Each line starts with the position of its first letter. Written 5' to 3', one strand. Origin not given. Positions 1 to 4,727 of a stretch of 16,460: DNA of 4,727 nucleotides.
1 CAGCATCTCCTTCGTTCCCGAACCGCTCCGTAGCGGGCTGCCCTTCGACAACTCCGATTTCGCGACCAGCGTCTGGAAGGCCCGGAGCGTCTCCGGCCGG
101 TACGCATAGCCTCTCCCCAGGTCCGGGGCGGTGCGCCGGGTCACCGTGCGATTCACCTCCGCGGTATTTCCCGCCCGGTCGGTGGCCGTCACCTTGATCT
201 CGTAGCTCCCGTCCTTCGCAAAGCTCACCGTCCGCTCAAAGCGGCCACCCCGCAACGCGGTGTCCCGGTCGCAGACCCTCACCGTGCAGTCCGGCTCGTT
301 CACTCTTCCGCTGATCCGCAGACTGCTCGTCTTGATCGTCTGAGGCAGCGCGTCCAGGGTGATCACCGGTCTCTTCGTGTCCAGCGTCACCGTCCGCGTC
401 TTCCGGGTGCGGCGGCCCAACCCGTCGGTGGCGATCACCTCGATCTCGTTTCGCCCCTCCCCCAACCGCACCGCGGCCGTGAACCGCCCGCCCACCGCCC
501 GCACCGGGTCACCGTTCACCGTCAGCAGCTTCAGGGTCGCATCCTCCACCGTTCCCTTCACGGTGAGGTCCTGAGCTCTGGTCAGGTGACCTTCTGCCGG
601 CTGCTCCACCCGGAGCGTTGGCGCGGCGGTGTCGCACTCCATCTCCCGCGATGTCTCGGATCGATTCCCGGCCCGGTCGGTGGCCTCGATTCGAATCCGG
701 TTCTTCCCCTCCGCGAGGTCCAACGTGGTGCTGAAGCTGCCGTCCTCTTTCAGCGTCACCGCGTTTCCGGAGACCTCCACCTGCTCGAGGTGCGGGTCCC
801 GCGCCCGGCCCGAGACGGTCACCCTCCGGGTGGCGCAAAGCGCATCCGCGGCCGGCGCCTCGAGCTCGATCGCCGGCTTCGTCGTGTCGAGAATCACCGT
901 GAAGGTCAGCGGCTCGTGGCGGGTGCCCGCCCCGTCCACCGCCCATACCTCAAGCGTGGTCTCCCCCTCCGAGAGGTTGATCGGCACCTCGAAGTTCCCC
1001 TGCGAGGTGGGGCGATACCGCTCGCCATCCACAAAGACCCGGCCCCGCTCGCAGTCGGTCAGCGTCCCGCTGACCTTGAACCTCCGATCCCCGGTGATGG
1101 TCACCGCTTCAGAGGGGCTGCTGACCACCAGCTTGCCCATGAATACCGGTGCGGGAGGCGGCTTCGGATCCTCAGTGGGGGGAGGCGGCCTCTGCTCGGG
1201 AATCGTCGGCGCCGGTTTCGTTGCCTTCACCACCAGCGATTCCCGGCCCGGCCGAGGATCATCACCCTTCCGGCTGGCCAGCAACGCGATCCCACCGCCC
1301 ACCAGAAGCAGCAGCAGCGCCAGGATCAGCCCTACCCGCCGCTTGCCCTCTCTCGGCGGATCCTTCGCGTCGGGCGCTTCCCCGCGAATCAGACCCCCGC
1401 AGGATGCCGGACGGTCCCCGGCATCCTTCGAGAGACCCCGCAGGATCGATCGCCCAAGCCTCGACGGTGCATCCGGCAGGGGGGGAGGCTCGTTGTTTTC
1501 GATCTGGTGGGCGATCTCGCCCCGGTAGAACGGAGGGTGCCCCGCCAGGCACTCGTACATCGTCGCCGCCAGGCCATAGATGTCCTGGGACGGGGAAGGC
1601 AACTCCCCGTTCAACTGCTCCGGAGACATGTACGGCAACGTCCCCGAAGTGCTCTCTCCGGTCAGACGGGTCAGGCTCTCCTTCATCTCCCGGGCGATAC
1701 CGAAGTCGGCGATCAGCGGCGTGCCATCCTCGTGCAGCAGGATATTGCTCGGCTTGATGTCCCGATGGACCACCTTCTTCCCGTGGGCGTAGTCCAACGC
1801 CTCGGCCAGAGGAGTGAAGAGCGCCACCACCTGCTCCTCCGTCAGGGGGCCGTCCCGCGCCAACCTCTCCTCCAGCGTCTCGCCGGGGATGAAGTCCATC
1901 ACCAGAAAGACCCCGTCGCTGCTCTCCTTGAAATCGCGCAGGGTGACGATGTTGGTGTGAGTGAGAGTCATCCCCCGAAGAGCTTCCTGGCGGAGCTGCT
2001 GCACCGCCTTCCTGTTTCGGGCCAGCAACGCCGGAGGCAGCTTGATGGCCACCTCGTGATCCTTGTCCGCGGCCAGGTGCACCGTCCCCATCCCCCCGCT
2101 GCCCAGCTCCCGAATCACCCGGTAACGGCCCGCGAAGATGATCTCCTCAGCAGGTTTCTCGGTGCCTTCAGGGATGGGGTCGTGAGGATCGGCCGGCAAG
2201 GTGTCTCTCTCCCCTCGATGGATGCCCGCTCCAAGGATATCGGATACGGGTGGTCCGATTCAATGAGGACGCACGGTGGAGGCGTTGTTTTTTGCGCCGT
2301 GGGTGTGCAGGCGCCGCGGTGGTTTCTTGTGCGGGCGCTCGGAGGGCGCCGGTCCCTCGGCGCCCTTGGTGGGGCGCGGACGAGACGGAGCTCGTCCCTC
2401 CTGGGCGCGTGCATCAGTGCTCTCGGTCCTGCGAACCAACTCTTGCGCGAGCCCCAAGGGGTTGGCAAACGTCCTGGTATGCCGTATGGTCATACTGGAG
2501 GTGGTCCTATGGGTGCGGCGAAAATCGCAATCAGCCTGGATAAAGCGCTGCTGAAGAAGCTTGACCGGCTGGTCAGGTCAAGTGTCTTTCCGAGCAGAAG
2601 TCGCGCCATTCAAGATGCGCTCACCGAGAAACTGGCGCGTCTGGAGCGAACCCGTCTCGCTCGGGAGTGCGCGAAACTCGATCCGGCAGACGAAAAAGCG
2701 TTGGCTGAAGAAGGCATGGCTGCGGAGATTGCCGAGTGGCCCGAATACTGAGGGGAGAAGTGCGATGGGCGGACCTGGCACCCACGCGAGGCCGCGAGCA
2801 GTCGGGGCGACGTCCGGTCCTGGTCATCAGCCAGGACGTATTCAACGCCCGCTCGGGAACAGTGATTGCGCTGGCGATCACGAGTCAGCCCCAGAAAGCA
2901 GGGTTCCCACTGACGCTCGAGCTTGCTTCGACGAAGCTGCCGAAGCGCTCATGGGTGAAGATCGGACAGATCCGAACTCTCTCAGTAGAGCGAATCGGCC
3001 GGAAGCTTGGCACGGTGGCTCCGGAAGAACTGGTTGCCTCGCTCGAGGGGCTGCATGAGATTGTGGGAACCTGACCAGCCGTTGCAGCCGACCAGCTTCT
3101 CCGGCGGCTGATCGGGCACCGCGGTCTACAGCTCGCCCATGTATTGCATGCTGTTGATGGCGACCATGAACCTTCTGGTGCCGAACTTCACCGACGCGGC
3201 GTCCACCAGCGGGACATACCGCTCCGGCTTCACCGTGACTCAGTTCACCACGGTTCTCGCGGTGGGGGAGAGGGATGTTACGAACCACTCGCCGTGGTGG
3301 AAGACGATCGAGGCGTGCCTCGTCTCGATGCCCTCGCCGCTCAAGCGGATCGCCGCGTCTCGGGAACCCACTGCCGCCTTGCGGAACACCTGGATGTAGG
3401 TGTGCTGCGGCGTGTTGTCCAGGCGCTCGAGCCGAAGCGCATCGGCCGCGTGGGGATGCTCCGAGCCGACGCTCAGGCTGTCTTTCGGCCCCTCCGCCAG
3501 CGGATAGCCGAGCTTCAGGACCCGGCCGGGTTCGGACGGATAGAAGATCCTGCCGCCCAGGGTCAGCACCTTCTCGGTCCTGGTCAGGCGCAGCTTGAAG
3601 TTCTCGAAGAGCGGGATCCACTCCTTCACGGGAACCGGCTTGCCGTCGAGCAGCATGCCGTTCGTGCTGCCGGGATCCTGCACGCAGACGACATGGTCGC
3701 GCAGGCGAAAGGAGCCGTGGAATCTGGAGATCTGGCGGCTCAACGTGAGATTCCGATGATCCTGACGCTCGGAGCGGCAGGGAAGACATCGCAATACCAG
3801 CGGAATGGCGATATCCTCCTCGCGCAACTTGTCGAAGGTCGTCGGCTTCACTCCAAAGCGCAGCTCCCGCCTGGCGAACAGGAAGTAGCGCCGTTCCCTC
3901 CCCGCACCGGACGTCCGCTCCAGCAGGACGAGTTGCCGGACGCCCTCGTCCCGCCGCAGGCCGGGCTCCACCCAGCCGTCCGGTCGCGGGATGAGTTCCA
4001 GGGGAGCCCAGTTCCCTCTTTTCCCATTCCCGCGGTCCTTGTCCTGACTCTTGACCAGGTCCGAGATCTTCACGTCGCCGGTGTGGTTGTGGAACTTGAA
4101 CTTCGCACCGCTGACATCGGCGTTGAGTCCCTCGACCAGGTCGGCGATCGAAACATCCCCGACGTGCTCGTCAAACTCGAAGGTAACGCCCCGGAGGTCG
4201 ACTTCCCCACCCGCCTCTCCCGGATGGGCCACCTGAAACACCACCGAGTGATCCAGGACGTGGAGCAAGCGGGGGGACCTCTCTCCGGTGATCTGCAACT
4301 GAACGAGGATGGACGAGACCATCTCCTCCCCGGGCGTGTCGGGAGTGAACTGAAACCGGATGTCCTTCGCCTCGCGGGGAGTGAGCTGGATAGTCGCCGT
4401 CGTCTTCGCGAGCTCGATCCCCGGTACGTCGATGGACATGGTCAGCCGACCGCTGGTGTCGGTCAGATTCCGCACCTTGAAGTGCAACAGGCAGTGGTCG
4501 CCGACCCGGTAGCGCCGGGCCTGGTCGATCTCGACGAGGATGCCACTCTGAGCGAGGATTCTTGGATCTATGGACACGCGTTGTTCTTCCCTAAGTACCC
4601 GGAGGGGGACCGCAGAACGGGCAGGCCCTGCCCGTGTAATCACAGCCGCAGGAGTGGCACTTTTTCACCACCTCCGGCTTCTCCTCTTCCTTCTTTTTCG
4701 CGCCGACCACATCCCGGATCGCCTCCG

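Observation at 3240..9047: Sigma54-driven four-gene envelope module (lipoprotein, bitopic coiled-coil membrane protein, Zn-ribbon flotillin/SPFH protein, tandem-FHA protein) flanked by its likely two-component activator and by two Ser/Thr kinases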

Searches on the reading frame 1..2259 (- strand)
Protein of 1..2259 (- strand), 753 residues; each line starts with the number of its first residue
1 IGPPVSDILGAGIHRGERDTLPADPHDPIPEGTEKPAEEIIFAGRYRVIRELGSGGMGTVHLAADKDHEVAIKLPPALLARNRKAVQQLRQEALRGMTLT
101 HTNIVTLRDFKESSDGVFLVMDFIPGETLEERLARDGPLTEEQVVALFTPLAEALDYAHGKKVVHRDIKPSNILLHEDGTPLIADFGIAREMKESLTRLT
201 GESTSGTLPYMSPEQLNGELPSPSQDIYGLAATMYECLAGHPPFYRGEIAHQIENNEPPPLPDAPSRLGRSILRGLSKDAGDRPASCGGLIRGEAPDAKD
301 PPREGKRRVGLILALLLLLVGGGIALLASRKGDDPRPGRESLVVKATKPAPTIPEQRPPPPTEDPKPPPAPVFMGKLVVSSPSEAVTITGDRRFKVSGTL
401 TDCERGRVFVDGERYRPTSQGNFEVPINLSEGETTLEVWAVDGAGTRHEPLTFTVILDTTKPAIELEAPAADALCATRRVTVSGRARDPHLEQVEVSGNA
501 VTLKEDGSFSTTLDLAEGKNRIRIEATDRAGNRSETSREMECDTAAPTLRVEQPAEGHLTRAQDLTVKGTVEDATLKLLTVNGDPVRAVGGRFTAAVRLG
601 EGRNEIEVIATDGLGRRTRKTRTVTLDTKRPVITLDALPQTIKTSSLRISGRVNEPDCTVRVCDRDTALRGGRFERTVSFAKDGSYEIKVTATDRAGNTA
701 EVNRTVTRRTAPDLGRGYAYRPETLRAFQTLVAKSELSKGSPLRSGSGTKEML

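Call 27: search_protein_families(library=pfam, proteins=[window:1-2259:-], max_evalue=0.01)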
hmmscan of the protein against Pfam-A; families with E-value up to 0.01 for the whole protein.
window:1-2259:- (753 aa): 18 families
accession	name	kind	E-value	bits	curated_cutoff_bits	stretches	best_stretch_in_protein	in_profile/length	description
PF09136.16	Glucodextran_B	-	1.2e-53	179.4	27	4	547-627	1-82/83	Glucodextranase, domain B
PF00069.31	Pkinase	-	1.3e-44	153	31.7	1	46-253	1-206/263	Protein kinase domain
PF07714.23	PK_Tyr_Ser-Thr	-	1.9e-29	103.2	23.1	1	48-284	3-249/258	Protein tyrosine and serine/threonine kinase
PF19077.6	Big_13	-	5.2e-19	69.1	27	2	492-544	41-102/102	Bacterial Ig-like domain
PF12733.13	Cadherin-like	-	8e-12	45.9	24.2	0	565-625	29-85/89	Cadherin-like beta sandwich domain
PF17936.7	Big_6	-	3.8e-11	43.5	27.6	0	501-536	40-76/83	Bacterial Ig domain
PF13750.12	Big_3_3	-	2.9e-07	30.7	27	0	514-556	11-58/157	Bacterial Ig-like domain (group 3)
PF17957.7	Big_7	-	2.9e-06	28.3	24.1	0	462-521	1-67/70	Bacterial Ig domain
PF15418.12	DUF4625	-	9.5e-06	26.4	27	0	681-706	103-128/131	Domain of unknown function (DUF4625)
PF03109.22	ABC1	-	1.5e-05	24.7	22.9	1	112-196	138-221/244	ABC1 atypical kinase-like domain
PF16403.11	Bact_surface_Ig-like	-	3e-05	24.4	27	1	677-707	40-70/71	Bacterial surface protein, Ig-like domain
PF18981.6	InlK_D3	-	4.8e-05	23.8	25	1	674-701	40-67/75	Internalin K domain (D3/D4)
PF06832.18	BiPBP_C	-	8.4e-05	22.8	26.8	0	561-614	31-84/90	Penicillin-Binding Protein C-terminus Family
PF17667.7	Pkinase_fungal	-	0.00058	19.1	24.1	1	160-219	305-368/387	Fungal protein kinase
PF01636.29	APH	-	0.00062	20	23.2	0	163-189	170-197/239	Phosphotransferase enzyme family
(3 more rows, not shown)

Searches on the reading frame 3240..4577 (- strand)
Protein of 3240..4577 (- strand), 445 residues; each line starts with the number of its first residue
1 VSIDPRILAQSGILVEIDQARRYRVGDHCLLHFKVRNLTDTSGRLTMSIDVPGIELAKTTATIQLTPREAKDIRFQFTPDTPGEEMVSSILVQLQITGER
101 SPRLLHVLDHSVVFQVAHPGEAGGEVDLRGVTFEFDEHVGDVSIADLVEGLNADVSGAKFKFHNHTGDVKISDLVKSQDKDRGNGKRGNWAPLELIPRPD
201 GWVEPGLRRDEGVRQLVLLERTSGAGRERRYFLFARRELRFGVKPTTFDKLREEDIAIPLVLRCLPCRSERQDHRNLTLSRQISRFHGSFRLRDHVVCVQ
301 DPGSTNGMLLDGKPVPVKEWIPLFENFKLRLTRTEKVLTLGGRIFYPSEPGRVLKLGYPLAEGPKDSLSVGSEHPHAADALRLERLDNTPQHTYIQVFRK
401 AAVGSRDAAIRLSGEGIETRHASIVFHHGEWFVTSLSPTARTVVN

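Call 4: search_protein_families(library=pfam, proteins=[window:3240-4577:-], max_evalue=0.01)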
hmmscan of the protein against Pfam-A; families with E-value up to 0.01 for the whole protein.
window:3240-4577:- (445 aa): 2 families
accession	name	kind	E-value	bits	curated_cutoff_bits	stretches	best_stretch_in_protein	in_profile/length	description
PF00498.31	FHA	-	7.5e-13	49.1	20.7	2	280-330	15-65/67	FHA domain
PF16697.10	Yop-YscD_cpl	-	0.00016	22.3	33.2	0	281-316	34-69/94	Inner membrane component of T3SS, cytoplasmic domain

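Call 6: search_protein_families(library=padloc, proteins=[window:3240-4577:-], max_evalue=0.01)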
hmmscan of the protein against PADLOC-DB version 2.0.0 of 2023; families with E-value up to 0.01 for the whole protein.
window:3240-4577:- (445 aa): 0 families

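Call 7: search_protein_families(library=ncbifam, proteins=[window:3240-4577:-], max_evalue=0.01)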
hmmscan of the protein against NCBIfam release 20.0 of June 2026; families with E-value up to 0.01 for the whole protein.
window:3240-4577:- (445 aa): 1 family
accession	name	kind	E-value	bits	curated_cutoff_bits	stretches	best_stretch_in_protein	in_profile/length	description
NF049868.1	FhaB_Rv0019c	equivalog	0.00053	20.1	125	0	284-323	106-145/158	FHA domain-containing protein FhaB/FipA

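Call 26: search_solved_structures(query=window:3240-4577:-, max_evalue=0.1)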
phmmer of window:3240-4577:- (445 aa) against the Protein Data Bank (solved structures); distinct sequences matched with E-value up to 0.1: 0.

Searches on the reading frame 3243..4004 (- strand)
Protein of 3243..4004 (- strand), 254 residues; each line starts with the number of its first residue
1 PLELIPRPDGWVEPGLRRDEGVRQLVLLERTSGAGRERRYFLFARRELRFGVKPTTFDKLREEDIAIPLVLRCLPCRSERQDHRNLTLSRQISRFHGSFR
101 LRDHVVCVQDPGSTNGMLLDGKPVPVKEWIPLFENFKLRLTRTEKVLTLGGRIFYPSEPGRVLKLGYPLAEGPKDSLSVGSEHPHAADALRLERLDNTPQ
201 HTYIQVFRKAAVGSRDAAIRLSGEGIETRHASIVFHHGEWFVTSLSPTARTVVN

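Call 86: find_homologous_proteins(query=A14, max_evalue=0.001)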
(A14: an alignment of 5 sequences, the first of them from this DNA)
Query A14 (5 sequences) (254 aa, profile of the alignment): 30 proteins with E <= 0.001 among 8000 candidates.
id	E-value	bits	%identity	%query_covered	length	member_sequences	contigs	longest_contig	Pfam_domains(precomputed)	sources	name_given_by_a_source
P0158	1.5e-126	439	83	100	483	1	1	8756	PF00498.32,PF16697.11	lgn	-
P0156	2.1e-118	413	100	100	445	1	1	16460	PF00498.32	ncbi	-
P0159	1.1e-116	407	84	100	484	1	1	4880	PF00498.32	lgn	-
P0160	5.5e-50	188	28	73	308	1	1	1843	PF00498.32,PF16697.11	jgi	jgi:pSer/pThr/pTyr-binding forkhead associated (FHA) protein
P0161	2.5e-12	65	27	17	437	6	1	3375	PF00498.32,PF16697.11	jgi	jgi:pSer/pThr/pTyr-binding forkhead associated (FHA) protein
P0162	2.2e-10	58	25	64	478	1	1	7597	PF00498.32,PF16697.11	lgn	-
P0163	2.3e-10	58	34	22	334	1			PF00498.32,PF16697.11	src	-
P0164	6.2e-10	57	32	22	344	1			PF00498.32,PF16697.11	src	-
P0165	1.7e-9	56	26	20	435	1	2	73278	PF00498.32,PF16697.11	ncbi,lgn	ncbi:MAG: FHA domain-containing protein [Gemmatimonadales bacterium]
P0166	1.9e-9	55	32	22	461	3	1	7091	PF00498.32,PF16697.11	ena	-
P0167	2.5e-9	55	31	14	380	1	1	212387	PF00498.32,PF16697.11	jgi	jgi:pSer/pThr/pTyr-binding forkhead associated (FHA) protein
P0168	3.7e-9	54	39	16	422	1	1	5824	PF00498.32,PF16697.11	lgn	-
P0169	4.2e-9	54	25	20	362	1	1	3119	PF00498.32,PF16697.11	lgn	-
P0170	7.8e-9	53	33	18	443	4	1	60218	PF00498.32,PF16697.11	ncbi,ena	-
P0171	1.2e-8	53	38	13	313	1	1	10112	PF00498.32,PF16697.11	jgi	jgi:pSer/pThr/pTyr-binding forkhead associated (FHA) protein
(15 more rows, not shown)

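Call 87: find_encoding_contigs(protein=P0162, flank=10000)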
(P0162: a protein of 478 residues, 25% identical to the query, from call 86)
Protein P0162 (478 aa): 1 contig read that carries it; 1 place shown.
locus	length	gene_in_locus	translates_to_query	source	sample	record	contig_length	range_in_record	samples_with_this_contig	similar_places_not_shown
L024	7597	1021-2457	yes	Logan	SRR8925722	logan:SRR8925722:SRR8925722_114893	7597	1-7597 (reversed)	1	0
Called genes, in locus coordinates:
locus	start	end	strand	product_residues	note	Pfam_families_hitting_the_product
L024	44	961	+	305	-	PF13672:PP2C_2, PF00481:PP2C, PF07228:SpoIIE (faint)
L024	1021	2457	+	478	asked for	PF00498:FHA, PF16697:Yop-YscD_cpl, PF00498:FHA, PF16697:Yop-YscD_cpl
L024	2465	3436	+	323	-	PF00498:FHA, PF16697:Yop-YscD_cpl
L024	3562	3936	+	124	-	-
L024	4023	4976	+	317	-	-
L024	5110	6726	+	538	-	PF00069:Pkinase, PF07714:PK_Tyr_Ser-Thr, PF03109:ABC1 (weak)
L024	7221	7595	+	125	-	?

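Call 88: find_encoding_contigs(protein=P0159, flank=10000)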
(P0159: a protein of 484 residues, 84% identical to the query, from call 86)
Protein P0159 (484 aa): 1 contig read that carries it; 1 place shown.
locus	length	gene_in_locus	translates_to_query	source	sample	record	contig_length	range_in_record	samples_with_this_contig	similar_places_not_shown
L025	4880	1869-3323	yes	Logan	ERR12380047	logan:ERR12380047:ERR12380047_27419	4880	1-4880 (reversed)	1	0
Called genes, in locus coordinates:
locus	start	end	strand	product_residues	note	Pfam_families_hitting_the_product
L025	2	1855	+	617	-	?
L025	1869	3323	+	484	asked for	PF00498:FHA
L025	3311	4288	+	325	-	PF00069:Pkinase, PF07714:PK_Tyr_Ser-Thr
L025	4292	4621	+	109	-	PF03781:FGE-sulfatase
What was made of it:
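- L025 has SPFH, an intact FHA gene and a kinase (call 88).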
